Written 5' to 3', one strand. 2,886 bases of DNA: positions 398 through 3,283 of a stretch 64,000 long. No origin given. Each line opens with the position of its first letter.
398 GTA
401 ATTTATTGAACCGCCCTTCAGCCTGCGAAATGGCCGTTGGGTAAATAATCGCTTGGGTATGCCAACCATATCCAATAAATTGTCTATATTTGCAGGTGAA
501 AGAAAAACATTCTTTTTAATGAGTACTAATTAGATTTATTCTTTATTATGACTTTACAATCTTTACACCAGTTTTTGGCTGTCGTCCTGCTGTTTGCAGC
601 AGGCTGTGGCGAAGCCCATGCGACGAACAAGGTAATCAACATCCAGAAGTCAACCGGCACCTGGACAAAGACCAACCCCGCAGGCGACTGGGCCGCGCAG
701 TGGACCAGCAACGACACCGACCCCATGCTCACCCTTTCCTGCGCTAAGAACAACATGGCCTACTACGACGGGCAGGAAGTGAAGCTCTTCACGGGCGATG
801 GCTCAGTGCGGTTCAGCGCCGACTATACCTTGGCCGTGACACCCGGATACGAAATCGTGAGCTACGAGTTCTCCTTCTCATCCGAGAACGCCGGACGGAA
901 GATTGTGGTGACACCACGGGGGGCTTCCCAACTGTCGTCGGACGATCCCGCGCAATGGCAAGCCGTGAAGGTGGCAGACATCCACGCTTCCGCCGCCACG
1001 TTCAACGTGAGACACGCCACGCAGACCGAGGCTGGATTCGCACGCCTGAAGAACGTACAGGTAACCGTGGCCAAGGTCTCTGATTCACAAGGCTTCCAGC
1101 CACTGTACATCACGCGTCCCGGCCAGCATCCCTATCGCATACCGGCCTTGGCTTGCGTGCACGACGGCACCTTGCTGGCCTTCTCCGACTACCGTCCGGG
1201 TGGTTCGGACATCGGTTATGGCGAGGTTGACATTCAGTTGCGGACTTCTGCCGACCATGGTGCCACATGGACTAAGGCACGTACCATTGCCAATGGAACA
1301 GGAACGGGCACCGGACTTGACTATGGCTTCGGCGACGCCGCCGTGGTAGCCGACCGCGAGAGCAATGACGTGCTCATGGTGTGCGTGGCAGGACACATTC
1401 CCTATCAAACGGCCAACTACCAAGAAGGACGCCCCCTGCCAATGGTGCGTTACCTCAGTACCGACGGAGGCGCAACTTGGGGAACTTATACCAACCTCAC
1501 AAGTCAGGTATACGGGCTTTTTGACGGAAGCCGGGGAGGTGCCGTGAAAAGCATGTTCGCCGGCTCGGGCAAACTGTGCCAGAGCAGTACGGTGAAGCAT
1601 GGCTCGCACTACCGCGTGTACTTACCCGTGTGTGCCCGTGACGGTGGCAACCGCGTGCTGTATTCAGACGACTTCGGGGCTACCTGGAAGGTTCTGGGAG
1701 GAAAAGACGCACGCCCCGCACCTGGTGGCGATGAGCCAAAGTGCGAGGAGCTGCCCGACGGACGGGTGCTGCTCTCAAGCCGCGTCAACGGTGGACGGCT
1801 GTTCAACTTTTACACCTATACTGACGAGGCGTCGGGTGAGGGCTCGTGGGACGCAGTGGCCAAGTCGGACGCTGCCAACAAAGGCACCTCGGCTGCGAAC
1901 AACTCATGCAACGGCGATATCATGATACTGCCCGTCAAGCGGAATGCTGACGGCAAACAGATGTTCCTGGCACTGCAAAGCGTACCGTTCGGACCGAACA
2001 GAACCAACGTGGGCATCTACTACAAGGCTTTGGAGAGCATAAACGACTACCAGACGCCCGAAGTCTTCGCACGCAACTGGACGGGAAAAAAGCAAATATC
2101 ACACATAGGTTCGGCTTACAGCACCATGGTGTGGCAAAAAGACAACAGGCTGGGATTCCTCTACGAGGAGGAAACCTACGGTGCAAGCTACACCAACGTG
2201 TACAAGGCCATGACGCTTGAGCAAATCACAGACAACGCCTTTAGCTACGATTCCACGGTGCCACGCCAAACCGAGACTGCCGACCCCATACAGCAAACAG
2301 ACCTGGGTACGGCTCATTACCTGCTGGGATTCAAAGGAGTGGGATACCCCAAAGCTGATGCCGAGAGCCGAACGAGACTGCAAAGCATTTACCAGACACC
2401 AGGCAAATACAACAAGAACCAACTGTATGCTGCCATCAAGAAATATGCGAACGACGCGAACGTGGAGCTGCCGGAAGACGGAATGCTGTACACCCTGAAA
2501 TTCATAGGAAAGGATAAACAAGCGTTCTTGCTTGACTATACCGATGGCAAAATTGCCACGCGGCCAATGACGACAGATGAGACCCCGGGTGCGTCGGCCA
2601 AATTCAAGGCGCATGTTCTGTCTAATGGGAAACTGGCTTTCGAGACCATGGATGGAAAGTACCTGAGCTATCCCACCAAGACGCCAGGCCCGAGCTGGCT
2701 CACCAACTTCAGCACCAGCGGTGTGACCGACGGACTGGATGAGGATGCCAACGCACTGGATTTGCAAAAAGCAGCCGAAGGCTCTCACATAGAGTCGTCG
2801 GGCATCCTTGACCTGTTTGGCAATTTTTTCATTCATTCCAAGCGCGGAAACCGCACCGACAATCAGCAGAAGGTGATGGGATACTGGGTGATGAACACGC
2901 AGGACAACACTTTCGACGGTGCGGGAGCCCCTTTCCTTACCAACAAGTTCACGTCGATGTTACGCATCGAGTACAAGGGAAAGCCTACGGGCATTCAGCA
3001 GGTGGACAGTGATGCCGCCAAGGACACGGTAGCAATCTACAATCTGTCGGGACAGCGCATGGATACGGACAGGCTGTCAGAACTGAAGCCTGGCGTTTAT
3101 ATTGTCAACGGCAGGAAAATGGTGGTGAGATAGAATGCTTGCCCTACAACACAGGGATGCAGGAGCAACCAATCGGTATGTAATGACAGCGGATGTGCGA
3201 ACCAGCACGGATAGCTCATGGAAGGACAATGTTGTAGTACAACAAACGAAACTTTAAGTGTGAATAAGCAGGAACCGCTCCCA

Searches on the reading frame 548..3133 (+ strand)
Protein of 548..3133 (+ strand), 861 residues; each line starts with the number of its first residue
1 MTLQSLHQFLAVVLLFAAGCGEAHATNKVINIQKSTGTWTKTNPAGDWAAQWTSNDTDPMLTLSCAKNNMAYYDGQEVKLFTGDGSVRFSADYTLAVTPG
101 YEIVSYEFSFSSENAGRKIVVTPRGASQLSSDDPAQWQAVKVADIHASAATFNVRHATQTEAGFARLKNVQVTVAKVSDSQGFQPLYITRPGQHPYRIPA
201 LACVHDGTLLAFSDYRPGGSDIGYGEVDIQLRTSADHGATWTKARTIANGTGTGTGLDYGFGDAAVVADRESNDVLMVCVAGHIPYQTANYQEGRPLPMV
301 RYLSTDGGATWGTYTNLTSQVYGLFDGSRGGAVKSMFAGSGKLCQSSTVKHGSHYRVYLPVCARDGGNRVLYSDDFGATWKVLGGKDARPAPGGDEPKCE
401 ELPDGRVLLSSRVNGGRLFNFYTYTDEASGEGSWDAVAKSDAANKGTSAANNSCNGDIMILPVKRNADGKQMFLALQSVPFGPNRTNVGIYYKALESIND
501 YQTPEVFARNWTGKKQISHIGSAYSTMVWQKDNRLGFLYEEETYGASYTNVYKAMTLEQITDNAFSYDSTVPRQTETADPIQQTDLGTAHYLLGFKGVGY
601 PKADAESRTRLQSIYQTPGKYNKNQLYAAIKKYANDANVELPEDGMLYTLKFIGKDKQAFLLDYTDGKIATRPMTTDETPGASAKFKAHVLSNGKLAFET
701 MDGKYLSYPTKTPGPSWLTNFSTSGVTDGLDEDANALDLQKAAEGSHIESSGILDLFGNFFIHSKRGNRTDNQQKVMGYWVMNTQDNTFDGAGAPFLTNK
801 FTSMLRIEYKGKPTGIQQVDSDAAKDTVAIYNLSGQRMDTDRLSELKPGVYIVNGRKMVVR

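Call 53: search_protein_families(library=pfam, proteins=[window:548-3133:+], max_evalue=0.00001)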
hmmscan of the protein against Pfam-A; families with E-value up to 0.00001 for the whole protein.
window:548-3133:+ (861 aa): 3 families
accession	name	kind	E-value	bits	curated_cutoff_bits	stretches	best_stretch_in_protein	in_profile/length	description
PF13088.12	BNR_2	-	3.1e-07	30.5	31.4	1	218-447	9-211/277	BNR repeat-like domain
PF13859.12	BNR_3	-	7.3e-07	29.3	27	1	198-417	1-197/308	BNR repeat-like domain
PF02012.26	BNR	-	1.9e-06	27.4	27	0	372-381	2-11/12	BNR/Asp-box repeat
